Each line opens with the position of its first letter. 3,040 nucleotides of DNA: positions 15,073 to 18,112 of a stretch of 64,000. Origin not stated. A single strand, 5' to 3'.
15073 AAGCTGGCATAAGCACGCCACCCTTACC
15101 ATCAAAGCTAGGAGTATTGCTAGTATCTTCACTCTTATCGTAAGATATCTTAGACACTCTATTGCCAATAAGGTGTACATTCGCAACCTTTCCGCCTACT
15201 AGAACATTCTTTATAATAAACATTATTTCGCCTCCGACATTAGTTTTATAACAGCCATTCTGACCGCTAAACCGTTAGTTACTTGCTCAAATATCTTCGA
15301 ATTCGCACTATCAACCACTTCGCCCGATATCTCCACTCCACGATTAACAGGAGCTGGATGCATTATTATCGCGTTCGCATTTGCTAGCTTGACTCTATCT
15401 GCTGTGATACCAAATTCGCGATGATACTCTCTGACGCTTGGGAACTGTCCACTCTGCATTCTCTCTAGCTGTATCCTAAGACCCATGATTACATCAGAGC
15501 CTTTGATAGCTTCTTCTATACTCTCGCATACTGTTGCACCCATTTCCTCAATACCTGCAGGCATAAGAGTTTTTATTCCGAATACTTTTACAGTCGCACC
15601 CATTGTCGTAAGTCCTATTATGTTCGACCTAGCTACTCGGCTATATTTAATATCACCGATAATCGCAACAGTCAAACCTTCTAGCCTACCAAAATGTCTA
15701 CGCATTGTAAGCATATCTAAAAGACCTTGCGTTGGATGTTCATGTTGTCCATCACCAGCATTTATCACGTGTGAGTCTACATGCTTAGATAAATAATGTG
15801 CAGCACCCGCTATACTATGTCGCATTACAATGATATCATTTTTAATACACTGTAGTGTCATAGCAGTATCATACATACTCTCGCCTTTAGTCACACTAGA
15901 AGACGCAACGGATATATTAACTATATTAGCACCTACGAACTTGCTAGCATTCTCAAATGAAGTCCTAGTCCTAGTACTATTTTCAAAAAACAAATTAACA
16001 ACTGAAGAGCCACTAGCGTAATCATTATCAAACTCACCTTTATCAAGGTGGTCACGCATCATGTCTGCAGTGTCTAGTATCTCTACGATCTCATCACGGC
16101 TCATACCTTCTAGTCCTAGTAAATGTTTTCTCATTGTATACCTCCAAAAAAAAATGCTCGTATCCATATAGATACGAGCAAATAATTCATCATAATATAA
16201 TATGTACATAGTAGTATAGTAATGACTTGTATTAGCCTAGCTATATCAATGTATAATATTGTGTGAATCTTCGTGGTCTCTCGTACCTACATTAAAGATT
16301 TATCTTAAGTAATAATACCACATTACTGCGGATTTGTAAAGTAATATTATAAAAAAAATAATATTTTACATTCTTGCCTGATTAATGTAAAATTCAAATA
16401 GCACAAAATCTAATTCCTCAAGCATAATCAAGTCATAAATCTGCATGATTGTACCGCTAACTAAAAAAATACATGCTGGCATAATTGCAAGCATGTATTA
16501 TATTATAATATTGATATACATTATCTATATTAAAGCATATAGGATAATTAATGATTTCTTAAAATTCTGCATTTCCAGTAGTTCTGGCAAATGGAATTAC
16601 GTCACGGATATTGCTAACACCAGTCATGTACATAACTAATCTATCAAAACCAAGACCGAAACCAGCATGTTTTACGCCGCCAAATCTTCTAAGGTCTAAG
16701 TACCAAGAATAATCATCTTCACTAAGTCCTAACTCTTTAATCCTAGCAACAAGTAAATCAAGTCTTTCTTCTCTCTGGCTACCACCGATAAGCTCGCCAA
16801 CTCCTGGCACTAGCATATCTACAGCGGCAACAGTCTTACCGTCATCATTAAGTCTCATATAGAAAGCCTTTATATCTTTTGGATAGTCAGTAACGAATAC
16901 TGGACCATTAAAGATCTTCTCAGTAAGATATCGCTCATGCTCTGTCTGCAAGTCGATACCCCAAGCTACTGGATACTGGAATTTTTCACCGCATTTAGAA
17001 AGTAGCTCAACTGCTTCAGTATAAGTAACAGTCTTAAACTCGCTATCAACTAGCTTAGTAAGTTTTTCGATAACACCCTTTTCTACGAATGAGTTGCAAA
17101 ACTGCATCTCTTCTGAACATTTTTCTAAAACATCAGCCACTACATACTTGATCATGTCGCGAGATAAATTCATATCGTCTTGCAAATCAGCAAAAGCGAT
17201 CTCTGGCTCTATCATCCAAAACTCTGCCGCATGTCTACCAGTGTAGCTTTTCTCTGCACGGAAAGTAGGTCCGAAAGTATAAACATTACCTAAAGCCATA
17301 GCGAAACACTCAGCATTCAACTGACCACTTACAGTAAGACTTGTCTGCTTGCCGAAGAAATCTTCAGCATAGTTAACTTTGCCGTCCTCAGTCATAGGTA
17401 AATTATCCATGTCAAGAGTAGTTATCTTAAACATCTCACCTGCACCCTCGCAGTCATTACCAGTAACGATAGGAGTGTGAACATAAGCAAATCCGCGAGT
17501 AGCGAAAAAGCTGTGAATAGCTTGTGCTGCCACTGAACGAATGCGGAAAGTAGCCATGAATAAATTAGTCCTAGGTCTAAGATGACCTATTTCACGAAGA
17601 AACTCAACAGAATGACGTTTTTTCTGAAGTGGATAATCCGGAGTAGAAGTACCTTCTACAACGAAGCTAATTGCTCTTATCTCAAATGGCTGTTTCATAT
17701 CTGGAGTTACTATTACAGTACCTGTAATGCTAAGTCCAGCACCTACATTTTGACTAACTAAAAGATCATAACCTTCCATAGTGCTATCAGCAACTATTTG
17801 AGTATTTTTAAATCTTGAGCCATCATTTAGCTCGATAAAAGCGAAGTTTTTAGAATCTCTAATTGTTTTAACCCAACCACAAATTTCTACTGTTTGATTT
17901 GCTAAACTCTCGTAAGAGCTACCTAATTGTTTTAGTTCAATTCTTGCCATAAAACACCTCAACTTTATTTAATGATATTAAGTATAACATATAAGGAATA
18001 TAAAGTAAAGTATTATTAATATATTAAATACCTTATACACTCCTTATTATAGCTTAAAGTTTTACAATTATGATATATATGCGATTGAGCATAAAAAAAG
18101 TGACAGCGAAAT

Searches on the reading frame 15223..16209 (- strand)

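Call 76: search_protein_families(library=pfam, proteins=[window:15223-16209:-], max_evalue=0.000001)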
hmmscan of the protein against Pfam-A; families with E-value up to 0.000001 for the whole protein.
window:15223-16209:- (328 aa): 2 families
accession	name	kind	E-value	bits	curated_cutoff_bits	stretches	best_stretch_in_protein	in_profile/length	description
PF02729.26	OTCace_N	-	8.1e-42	143.2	29.9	1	28-170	1-147/148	Aspartate/ornithine carbamoyltransferase, carbamoyl-P binding domain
PF00185.30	OTCace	-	3.2e-28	99.2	29.4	1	177-323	1-156/157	Aspartate/ornithine carbamoyltransferase, Asp/Orn binding domain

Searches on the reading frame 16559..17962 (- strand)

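Call 77: search_protein_families(library=pfam, proteins=[window:16559-17962:-], max_evalue=0.000001)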
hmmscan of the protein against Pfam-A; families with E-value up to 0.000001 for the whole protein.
window:16559-17962:- (467 aa): 2 families
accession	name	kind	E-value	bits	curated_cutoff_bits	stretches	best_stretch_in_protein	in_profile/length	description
PF00152.25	tRNA-synt_2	-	2.3e-65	221.1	25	1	126-461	9-307/308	tRNA synthetases class II (D, K and N)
PF01336.31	tRNA_anti-codon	-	7e-08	32.7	27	1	25-96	1-68/75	OB-fold nucleic acid binding domain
